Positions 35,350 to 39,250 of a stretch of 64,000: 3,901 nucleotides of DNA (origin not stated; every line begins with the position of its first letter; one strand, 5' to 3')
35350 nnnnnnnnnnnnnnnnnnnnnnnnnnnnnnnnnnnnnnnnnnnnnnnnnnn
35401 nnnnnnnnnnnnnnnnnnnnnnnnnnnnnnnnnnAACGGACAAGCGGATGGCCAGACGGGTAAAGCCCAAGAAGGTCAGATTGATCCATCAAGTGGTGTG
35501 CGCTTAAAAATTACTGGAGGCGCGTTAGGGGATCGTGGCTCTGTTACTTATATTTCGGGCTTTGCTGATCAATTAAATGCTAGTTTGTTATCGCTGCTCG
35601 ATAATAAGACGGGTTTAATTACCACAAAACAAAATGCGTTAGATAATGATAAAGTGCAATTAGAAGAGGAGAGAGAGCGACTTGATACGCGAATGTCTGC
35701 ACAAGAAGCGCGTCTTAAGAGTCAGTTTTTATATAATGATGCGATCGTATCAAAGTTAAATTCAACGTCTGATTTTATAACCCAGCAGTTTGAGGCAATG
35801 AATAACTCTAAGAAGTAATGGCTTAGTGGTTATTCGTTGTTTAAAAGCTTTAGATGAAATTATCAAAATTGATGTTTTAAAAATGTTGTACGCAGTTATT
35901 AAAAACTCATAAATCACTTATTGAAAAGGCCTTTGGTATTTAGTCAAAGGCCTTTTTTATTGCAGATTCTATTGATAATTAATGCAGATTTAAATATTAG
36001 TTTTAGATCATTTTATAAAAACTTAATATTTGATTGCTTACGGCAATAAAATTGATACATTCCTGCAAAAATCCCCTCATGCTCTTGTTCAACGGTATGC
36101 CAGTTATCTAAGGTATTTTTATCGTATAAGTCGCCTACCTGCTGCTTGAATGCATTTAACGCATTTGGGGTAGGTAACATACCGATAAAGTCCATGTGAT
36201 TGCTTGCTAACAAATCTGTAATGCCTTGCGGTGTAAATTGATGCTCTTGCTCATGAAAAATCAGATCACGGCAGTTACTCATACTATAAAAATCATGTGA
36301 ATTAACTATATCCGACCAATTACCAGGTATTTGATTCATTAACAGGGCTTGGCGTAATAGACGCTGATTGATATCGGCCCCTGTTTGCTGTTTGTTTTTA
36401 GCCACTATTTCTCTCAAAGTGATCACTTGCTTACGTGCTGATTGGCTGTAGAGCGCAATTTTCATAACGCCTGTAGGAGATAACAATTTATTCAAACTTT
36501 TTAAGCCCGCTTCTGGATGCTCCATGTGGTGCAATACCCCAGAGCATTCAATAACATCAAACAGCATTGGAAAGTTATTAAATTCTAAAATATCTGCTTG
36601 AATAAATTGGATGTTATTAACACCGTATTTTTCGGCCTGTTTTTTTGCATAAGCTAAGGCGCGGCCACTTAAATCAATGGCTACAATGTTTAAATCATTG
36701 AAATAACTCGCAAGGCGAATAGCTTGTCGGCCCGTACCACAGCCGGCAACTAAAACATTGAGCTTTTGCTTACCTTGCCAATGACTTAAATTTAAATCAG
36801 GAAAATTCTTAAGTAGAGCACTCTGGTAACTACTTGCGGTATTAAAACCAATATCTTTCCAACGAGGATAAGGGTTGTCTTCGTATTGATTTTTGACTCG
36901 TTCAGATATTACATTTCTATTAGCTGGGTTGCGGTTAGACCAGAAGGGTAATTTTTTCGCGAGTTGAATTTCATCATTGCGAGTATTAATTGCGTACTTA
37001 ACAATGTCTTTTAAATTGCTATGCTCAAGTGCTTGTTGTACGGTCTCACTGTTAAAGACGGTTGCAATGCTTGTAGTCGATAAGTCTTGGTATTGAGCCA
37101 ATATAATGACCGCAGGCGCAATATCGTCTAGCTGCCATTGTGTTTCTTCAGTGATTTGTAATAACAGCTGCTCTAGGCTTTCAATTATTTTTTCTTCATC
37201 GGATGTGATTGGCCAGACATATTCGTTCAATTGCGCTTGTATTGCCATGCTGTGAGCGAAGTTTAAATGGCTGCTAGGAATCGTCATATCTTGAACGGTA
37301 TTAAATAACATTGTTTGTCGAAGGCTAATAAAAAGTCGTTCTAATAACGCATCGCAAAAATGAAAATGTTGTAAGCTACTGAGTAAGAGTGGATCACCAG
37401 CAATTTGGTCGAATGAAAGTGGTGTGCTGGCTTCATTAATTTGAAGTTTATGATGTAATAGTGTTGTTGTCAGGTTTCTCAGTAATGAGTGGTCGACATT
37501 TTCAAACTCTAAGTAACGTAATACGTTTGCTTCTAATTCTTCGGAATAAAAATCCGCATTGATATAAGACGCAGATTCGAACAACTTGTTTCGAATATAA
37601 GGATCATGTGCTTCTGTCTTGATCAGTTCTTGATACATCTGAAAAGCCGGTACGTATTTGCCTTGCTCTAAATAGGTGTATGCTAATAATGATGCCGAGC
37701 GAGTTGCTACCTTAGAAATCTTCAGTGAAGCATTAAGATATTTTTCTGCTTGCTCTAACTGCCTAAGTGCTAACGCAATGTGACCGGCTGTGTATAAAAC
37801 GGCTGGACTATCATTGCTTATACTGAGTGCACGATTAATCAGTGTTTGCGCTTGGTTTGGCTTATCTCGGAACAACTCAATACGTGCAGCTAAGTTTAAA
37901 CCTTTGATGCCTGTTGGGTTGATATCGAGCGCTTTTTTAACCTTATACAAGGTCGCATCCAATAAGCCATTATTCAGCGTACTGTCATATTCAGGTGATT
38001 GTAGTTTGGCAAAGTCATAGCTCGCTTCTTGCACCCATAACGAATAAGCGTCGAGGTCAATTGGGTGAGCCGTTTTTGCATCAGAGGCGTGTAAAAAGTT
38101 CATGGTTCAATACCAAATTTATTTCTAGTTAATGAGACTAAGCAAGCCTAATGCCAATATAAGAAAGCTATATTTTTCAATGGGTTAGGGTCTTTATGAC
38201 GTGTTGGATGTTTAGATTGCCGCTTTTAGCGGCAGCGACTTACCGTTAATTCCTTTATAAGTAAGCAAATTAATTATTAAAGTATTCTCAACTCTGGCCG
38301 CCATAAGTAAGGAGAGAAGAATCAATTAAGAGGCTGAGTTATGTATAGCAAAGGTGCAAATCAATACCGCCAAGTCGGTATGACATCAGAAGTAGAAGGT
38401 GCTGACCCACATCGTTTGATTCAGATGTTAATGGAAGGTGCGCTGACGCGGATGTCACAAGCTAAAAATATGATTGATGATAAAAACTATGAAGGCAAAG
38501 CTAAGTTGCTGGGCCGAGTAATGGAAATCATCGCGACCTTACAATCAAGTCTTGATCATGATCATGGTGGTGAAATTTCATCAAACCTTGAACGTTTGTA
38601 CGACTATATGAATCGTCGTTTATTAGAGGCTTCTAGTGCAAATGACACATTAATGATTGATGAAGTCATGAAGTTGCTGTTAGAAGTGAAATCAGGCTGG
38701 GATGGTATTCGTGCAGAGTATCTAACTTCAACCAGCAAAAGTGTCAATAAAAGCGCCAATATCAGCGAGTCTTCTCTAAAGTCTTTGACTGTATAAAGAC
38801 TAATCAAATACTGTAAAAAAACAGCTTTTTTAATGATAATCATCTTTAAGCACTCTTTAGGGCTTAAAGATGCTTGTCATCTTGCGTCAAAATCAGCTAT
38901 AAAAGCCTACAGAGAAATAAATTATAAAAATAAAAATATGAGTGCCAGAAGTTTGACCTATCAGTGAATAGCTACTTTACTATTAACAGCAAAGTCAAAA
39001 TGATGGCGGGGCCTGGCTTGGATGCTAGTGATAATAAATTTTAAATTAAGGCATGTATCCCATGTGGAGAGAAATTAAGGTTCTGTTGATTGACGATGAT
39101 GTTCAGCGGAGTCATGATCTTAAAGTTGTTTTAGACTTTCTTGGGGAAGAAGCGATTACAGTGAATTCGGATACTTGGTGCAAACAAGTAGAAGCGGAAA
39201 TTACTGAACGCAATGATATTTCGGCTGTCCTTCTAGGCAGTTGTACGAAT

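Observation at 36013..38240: TPR-fused SAM methyltransferase lies antisense between fliD and fliS and is wired into the sigma54 flagellar cascade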

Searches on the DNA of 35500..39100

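Call 72: search_rna_families(source=window, start=35500, end=39100, threshold=evalue, max_evalue=1)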
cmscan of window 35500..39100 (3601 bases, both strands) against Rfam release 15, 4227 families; matches with E-value up to 1: 2.
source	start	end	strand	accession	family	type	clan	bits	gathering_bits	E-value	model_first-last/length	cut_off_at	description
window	35920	35962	+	RF03474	mir-4766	Gene; miRNA;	-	22.8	72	0.36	1-56/56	no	mir-4766 microRNA precursor family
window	36712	36817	-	RF02887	mgtC_leader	Cis-reg; leader;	-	20.8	48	0.72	1-114/114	no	Salmonella mgtC leader RNA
